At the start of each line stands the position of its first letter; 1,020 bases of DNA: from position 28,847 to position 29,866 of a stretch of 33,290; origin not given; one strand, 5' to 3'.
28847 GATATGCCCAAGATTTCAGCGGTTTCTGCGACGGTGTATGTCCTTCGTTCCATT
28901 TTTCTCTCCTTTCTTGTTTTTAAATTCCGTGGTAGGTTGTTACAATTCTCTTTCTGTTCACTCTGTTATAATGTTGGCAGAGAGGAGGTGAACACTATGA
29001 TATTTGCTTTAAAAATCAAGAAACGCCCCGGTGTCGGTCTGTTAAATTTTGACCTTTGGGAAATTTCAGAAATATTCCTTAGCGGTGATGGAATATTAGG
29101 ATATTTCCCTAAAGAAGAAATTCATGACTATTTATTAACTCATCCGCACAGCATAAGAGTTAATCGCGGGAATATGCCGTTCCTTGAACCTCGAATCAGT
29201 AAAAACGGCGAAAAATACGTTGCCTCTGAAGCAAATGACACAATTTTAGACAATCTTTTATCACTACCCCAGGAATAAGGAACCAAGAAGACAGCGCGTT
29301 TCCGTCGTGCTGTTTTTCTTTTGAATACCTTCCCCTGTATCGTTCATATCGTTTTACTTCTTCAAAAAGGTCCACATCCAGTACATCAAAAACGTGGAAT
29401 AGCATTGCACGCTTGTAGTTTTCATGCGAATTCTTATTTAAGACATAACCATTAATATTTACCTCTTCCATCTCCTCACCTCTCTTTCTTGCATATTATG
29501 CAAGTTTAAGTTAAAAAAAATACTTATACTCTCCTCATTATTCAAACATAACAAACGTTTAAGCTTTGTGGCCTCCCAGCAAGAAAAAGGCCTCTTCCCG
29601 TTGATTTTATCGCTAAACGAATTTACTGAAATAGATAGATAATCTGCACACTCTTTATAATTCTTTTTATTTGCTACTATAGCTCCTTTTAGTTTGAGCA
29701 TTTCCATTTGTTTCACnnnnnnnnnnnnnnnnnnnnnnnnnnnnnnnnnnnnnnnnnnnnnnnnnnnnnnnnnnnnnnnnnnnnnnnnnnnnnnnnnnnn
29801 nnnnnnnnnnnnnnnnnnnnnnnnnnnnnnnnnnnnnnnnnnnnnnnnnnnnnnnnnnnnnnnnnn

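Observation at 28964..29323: Self-contained antisense gene cassette (extended -10 promoter, strong SD, 93-aa ORF, intrinsic terminator) embedded convergently in the early operon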

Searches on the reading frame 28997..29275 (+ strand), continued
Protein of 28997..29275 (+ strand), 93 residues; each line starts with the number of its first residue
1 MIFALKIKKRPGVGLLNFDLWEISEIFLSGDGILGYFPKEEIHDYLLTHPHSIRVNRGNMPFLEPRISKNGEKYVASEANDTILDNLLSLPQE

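Call 57: find_encoding_contigs(protein=P0155, flank=6000, max_places=2)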
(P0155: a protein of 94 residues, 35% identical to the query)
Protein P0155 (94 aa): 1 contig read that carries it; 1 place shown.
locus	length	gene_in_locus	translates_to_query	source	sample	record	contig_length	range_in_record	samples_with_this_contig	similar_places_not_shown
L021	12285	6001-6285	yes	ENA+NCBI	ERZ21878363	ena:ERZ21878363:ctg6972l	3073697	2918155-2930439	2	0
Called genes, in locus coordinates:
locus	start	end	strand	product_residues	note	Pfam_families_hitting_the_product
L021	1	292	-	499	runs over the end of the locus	PF03193:RsgA_GTPase (faint), PF13555:AAA_29 (faint), PF00005:ABC_tran, PF13304:AAA_21 (faint), PF00005:ABC_tran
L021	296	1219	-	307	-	PF00294:PfkB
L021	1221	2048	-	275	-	PF03437:BtpA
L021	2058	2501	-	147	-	PF05025:RbsD_FucU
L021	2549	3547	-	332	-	PF00356:LacI, PF00532:Peripla_BP_1, PF13407:Peripla_BP_4, PF13377:Peripla_BP_3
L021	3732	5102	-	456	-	PF01554:MatE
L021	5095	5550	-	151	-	PF12802:MarR_2, PF22381:Staph_reg_Sar_Rot (faint), PF13601:HTH_34 (weak), PF01047:MarR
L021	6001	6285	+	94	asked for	-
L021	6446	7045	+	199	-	PF01966:HD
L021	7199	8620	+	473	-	PF01547:SBP_bac_1, PF13416:SBP_bac_8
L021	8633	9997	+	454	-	-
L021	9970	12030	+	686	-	PF00528:BPD_transp_1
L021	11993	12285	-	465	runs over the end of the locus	PF07969:Amidohydro_3 (faint), PF01979:Amidohydro_1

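Call 58: find_encoding_contigs(protein=P0137, flank=5000, max_places=3)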
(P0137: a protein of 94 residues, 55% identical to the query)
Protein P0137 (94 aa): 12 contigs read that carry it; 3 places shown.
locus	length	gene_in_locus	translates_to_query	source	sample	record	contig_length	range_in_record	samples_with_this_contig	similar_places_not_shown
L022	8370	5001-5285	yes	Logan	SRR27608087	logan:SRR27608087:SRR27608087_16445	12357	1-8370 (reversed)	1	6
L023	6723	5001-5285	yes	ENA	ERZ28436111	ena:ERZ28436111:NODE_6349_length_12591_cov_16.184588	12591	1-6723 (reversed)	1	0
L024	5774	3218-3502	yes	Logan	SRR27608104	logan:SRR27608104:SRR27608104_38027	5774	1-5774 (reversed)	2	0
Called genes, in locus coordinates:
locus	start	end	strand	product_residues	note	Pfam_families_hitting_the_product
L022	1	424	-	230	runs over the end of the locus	PF02674:Colicin_V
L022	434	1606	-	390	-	PF18975:DUF5711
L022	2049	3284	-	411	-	-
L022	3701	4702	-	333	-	-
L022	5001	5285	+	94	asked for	PF13031:DUF3892 (weak)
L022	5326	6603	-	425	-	PF00589:Phage_integrase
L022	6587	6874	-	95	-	-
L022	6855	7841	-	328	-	PF01076:Mob_Pre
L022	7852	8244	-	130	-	-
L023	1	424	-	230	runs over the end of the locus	PF02674:Colicin_V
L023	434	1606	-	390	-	PF18975:DUF5711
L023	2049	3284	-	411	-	-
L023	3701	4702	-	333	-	-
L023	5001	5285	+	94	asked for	PF13031:DUF3892 (weak)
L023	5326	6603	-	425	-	PF00589:Phage_integrase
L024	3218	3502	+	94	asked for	PF13031:DUF3892 (weak)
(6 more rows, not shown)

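Call 59: find_encoding_contigs(protein=P0142, flank=5000, max_places=3)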
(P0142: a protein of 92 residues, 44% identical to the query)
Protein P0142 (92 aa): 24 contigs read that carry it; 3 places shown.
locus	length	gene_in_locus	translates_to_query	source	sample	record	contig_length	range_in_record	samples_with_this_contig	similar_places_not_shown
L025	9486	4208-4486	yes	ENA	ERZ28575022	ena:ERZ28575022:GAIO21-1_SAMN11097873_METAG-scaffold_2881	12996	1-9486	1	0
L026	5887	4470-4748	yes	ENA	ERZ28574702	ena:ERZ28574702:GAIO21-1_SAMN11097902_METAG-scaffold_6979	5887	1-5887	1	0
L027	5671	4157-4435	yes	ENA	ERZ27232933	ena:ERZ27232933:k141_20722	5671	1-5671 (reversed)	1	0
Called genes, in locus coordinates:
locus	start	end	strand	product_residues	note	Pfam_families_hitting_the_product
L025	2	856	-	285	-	?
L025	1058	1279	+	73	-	-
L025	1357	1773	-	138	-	-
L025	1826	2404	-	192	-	PF00440:TetR_N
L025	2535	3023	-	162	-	PF04073:tRNA_edit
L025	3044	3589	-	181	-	-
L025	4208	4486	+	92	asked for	PF13031:DUF3892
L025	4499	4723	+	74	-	PF09954:DUF2188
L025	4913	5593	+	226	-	PF00156:Pribosyltran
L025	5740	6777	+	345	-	PF08240:ADH_N, PF00107:ADH_zinc_N (weak), PF13602:ADH_zinc_N_2 (weak)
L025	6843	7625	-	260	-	PF03883:H2O2_YaaD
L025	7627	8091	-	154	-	PF00578:AhpC-TSA, PF08534:Redoxin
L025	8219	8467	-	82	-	-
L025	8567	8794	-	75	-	-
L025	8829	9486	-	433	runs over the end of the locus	PF04536:TPM_phosphatase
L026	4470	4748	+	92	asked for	PF13031:DUF3892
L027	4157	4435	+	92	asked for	PF13031:DUF3892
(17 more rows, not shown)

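Call 60: find_encoding_contigs(protein=P0127, flank=5000, max_places=2)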
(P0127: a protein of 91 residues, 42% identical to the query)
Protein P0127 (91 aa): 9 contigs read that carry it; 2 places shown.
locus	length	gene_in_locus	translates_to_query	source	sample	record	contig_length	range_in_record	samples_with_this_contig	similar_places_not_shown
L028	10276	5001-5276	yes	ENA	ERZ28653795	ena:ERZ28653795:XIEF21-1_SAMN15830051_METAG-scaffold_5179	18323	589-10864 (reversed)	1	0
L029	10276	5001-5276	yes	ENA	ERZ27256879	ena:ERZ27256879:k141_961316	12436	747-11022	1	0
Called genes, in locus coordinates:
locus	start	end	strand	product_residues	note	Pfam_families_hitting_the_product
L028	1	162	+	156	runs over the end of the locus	PF04525:LOR, PF23728:Tubby_C_like (faint)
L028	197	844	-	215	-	PF01909:NTP_transf_2, PF18765:Polbeta (weak)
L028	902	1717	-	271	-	PF01048:PNP_UDP_1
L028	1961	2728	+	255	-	PF00072:Response_reg, PF08769:Spo0A_C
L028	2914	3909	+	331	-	PF02899:Phage_int_SAM_1 (faint), PF13495:Phage_int_SAM_4 (faint), PF00589:Phage_integrase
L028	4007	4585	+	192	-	PF00239:Resolvase, PF02796:HTH_7 (faint), PF18010:HTH_49 (weak)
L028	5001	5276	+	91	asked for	PF13031:DUF3892 (weak)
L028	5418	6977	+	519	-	PF12161:HsdM_N, PF02384:N6_Mtase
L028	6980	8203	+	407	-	PF01420:Methylase_S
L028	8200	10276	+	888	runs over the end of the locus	?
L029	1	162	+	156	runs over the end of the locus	PF04525:LOR, PF23728:Tubby_C_like (faint)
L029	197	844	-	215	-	PF01909:NTP_transf_2, PF18765:Polbeta (weak)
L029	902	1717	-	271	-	PF01048:PNP_UDP_1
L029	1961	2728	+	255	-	PF00072:Response_reg, PF08769:Spo0A_C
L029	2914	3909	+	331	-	PF02899:Phage_int_SAM_1 (faint), PF13495:Phage_int_SAM_4 (faint), PF00589:Phage_integrase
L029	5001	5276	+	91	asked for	PF13031:DUF3892 (weak)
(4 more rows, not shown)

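Call 62: fold_search(model_id=the predicted structure, library=viral)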
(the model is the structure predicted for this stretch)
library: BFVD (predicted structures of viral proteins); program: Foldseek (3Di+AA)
matches with E <= 10: 328; with E <= 0.001: 0
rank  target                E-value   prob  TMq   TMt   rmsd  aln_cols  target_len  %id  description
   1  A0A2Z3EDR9            9.0e-03  1.00  0.60  0.43   3.3        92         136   14  (no name in the UniProt tables at hand)
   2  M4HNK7                1.0e-01  0.47  0.42  0.42   6.3       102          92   11  Uncharacterized protein [Bacillus phage vB_BceM_Bc431v3]
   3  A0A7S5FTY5            2.3e-01  0.30  0.33  0.21   8.4        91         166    9  (no name in the UniProt tables at hand)
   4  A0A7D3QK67            3.4e-01  0.20  0.33  0.33   7.6        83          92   12  (no name in the UniProt tables at hand)
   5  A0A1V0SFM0            4.1e-01  0.33  0.42  0.24  11.9        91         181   11  Uncharacterized protein [Hokovirus HKV1]
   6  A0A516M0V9            5.3e-01  0.11  0.24  0.24  13.1        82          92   15  (no name in the UniProt tables at hand)
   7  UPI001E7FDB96         5.6e-01  0.12  0.32  0.25   9.1        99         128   13  (no name look-up for this kind of identifier)
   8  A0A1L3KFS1            7.3e-01  0.08  0.29  0.11   9.9       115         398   13  (no name in the UniProt tables at hand)
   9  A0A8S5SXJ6            7.8e-01  0.14  0.27  0.27  10.9        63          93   13  Uncharacterized protein [Podoviridae sp. ctUm43]
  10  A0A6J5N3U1            7.8e-01  0.09  0.25  0.22  13.6        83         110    7  Uncharacterized protein [uncultured Caudovirales phage]
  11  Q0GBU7                8.9e-01  0.21  0.35  0.07   4.1        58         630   16  PfWMP4_19 [Phormidium phage Pf-WMP4]
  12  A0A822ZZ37            9.4e-01  0.12  0.29  0.07   4.6        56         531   16  (no name in the UniProt tables at hand)
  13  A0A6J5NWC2            9.4e-01  0.04  0.19  0.13  12.9        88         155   14  DNA ligase [uncultured Caudovirales phage]
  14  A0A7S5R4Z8            1.0e+00  0.11  0.24  0.26   7.9        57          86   23  (no name in the UniProt tables at hand)
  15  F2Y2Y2                1.1e+00  0.05  0.24  0.09  12.7        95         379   14  (no name in the UniProt tables at hand)
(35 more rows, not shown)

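Call 63: fold_search(model_id=the predicted structure, library=pdb)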
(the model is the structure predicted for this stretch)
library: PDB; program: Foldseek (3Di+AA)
matches with E <= 10: 223; with E <= 0.001: 0
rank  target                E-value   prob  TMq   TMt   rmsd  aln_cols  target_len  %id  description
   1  4z2c_B                1.2e+00  0.02  0.17  0.06  14.0        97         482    9  Quinolone(Moxifloxacin)-DNA cleavage complex of gyrase from S. pneumoniae (released 2016-09-14)
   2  5cd7_D                1.6e+00  0.13  0.25  0.30   3.6        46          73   20  Crystal structure of the NTD L199M of Drosophila Oskar protein (released 2015-09-02)
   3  6x89_S4               1.6e+00  0.05  0.24  0.23  11.1        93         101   12  Vigna radiata mitochondrial complex I* (released 2020-09-02)
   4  5eay_A                1.7e+00  0.04  0.25  0.22  12.1       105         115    8  Crystal structure of a Dna2 peptide in complex with Rpa 70N (released 2015-11-18)
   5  9gbv_A                1.7e+00  0.03  0.17  0.04   9.2        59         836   14  E.coli gyrase holocomplex with chirally wrapped 217 bp DNA fragment (released 2024-08-21)
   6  6fdm_D                2.1e+00  0.05  0.21  0.08  11.7        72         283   11  Human Rio2 kinase structure (released 2019-01-30)
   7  5cd7_A                2.2e+00  0.09  0.25  0.29   4.7        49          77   18  Crystal structure of the NTD L199M of Drosophila Oskar protein (released 2015-09-02)
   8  5eay_D                2.2e+00  0.04  0.26  0.22  12.0       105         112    8  Crystal structure of a Dna2 peptide in complex with Rpa 70N (released 2015-11-18)
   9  4r4q                  2.2e+00  0.04  0.26  0.23  12.1       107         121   10  Crystal structure of RPA70N in complex with 5-(3-((N-(4-(5-carboxyfuran-2-yl)benzyl)acetamido)methyl)phenyl)-1-(3,4-dich (released 2014-11-19)
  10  7lkk_A                2.2e+00  0.03  0.21  0.07   7.9        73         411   16  Crystal structure of Helicobacter pylori aminofutalosine deaminase (AFLDA) in complex with Methylthio-coformycin (released 2021-06-23)
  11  5a49_A                2.3e+00  0.13  0.24  0.29   2.7        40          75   20  Crystal structure of the LOTUS domain (aa 139-222) of Drosophila Oskar in C222 (released 2015-07-22)
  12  7xut_A                2.3e+00  0.04  0.26  0.20  12.1       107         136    8  Crystal structure of RPA70N-WRN fusion (released 2023-06-14)
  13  2k49_MODEL_1_A        2.3e+00  0.03  0.20  0.17   9.9        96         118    9  Solution NMR structure of UPF0339 protein SO3888 from Shewanella oneidensis. Northeast Structural Genomics Con (released 2008-07-08)
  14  4ipd                  2.3e+00  0.03  0.22  0.20  12.3       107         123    8  Structure of the N-terminal domain of RPA70, E100R mutant (released 2013-09-11)
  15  5a48_B                2.5e+00  0.06  0.23  0.22   8.2        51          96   22  Crystal structure of the LOTUS domain (aa 139-240) of Drosophila Oskar in P65 (released 2015-07-22)
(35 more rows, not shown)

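Call 68: find_related_loci(query=window:28997-29275:+, collection=genome_contigs, flank=4000)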
Query window:28997-29275:+ (93 aa) in genome_contigs; peptide patterns used: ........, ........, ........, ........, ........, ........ (x = any residue, [..] = any of these).
155 stretches matched a pattern, but none encodes a relative of the query by tblastn (E <= 1e-3).

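Call 74: search_protein_families(library=padloc, proteins=[window:28997-29275:+, P0119], max_evalue=0.01)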
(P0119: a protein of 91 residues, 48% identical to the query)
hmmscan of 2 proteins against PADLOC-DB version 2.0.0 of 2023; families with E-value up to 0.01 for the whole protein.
window:28997-29275:+ (93 aa): 0 families

P0119 (91 aa): 0 families

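Call 111: search_protein_families(library=pfam, proteins=[L003:3821-4096:+, L004:4944-5219:+], max_evalue=0.01)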
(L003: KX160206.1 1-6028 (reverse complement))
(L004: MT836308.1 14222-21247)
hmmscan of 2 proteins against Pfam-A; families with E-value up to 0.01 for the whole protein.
L003:3821-4096:+ (92 aa): 1 family
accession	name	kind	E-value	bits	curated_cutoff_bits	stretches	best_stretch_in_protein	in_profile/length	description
PF13031.12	DUF3892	-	2e-14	54.2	22.3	1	5-90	1-71/71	Protein of unknown function (DUF3892)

L004:4944-5219:+ (92 aa): 1 family
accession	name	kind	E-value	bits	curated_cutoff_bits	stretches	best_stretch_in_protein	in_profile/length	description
PF13031.12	DUF3892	-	0.00024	22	22.3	1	21-90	2-71/71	Protein of unknown function (DUF3892)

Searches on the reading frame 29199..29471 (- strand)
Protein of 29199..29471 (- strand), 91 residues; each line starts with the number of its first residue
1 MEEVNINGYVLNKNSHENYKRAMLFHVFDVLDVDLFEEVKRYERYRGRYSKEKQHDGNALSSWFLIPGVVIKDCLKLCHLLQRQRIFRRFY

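Call 6: search_protein_families(library=pfam, proteins=[window:29199-29471:-], max_evalue=1)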
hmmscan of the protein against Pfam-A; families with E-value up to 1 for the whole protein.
window:29199-29471:- (91 aa): 1 family
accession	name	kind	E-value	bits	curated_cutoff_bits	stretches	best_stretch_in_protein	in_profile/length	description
PF10086.14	YhfC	-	0.13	12.2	24.2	1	6-46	42-84/222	YhfC intramembrane metalloprotease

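Call 7: search_protein_families(library=phrogs, proteins=[window:29199-29471:-], max_evalue=0.1)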
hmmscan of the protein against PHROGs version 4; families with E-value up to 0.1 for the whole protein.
window:29199-29471:- (91 aa): 0 families

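Call 16: find_homologous_proteins(query=window:29199-29471:-)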
Query window:29199-29471:- (91 aa): 1 proteins with E <= 0.001 among 1 candidates.
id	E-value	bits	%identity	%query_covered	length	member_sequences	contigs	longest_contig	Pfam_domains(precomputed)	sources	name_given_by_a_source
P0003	9.0e-55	200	99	100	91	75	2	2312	-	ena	-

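Call 74: search_protein_families(library=padloc, proteins=[window:29199-29471:-], max_evalue=0.01)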
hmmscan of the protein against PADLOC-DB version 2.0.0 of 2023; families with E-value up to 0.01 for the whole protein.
window:29199-29471:- (91 aa): 0 families

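Call 92: search_protein_families(library=phrogs, alignment_id=A4, max_evalue=0.1)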
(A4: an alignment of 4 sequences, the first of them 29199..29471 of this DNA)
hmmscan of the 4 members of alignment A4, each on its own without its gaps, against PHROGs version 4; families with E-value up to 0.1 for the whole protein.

A. member 1, window:29199-29471:- (91 aa): 0 families

B. families by the number of members that match (of 4 scanned): 3 families
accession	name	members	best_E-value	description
phrog_13415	-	2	0.036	-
phrog_18525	-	1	0.016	-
phrog_24866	-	1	0.084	-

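Call 93: search_protein_families(library=pfam, alignment_id=A4, max_evalue=0.1)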
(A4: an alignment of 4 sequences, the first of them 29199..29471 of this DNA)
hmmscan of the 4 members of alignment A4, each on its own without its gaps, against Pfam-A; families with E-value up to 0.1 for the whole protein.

A. member 1, window:29199-29471:- (91 aa): 0 families

B. families by the number of members that match (of 4 scanned): 1 family
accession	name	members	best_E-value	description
PF08348.17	PAS_6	1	0.063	YheO-like PAS domain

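Call 94: search_solved_structures(query=A4, max_evalue=1)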
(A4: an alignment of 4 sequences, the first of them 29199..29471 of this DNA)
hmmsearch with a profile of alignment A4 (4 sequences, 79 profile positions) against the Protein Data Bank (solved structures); distinct sequences matched with E-value up to 1: 25.
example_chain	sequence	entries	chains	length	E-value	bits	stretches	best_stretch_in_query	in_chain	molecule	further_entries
2kv8_A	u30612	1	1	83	0.15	15.3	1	11-31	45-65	Regulator of G-protein signaling 12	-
6m3i_B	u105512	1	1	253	0.58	13.4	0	22-57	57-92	Poly [ADP-ribose] polymerase 1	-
5ds3_A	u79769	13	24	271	0.64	13.2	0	22-57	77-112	Poly [ADP-ribose] polymerase 1 | Poly [ADP-ribose] polymerase 1, processed C-terminus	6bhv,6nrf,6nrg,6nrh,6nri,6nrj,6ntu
4und_A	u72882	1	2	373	0.75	13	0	22-57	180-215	POLY [ADP-RIBOSE] POLYMERASE 1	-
4gv7_A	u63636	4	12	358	0.78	13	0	22-57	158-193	Poly [ADP-ribose] polymerase 1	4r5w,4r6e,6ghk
2rd6_A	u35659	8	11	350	0.8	12.9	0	22-57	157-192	Poly [ADP-ribose] polymerase 1 | Poly [ADP-ribose] polymerase 1, processed C-terminus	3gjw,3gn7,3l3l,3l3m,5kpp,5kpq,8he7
1uk0_A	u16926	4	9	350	0.81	12.9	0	22-57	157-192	Poly [ADP-ribose] polymerase-1 | Poly [ADP-ribose] polymerase 1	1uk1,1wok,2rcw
5xst_A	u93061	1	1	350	0.81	12.9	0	22-57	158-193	Poly [ADP-ribose] polymerase 1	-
5kpn_A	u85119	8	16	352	0.81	12.9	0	22-57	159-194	Poly [ADP-ribose] polymerase 1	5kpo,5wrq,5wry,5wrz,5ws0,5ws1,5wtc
4rv6_A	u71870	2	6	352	0.81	12.9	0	22-57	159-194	Poly [ADP-ribose] polymerase 1 | POLY ADP-RIBOSE POLYMERASE 1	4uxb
5ha9_A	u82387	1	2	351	0.81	12.9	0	22-57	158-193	Poly [ADP-ribose] polymerase 1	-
7aaa_A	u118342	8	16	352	0.81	12.9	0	22-57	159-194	Poly [ADP-ribose] polymerase 1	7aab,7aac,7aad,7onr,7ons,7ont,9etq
4l6s_A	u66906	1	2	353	0.81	12.9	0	22-57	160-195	Poly [ADP-ribose] polymerase 1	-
7kk2_A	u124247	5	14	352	0.81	12.9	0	22-57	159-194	Poly [ADP-ribose] polymerase 1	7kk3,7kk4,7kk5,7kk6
7cmw_A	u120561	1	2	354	0.81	12.9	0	22-57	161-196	Poly [ADP-ribose] polymerase 1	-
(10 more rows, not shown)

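Call 95: find_related_loci(query=A4, collection=viral_contigs, flank=3000)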
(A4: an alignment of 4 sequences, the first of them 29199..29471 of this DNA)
Query A4 (91 aa) in viral_contigs; peptide patterns used: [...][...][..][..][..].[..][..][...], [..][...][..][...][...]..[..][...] (x = any residue, [..] = any of these).
335 stretches matched a pattern; 5 encode a relative of the query (tblastn E <= 1e-3); 5 distinct loci.
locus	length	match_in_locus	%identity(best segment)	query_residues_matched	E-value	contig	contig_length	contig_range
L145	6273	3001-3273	100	1-91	3e-60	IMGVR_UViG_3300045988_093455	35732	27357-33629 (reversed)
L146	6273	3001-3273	100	1-91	3e-60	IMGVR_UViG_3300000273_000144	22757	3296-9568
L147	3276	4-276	100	1-91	3e-60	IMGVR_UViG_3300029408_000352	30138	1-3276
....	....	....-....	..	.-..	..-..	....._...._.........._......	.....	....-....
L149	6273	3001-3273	98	1-91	3e-59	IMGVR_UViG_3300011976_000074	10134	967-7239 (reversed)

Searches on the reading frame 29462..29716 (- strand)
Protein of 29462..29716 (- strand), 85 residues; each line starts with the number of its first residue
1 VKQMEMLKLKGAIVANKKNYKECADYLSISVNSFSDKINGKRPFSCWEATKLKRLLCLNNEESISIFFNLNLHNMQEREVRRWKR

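Call 6: search_protein_families(library=pfam, proteins=[window:29462-29716:-], max_evalue=1)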
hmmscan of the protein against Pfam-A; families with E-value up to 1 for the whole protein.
window:29462-29716:- (85 aa): 2 families
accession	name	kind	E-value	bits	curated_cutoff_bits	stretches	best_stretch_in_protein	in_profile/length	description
PF05339.17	DUF739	-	0.045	14.4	27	1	8-69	7-68/69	Protein of unknown function (DUF739)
PF11115.13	DUF2623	-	0.057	14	25.7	1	20-68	25-76/93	Protein of unknown function (DUF2623)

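Call 7: search_protein_families(library=phrogs, proteins=[window:29462-29716:-], max_evalue=0.1)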
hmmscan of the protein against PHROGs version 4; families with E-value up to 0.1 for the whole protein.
window:29462-29716:- (85 aa): 2 families
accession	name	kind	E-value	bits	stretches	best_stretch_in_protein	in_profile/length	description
phrog_3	-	transcription regulation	3.5e-06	28.1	1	1-76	85-155/430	transcriptional repressor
phrog_1728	-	transcription regulation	0.0027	17.7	1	6-68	5-70/380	transcriptional regulator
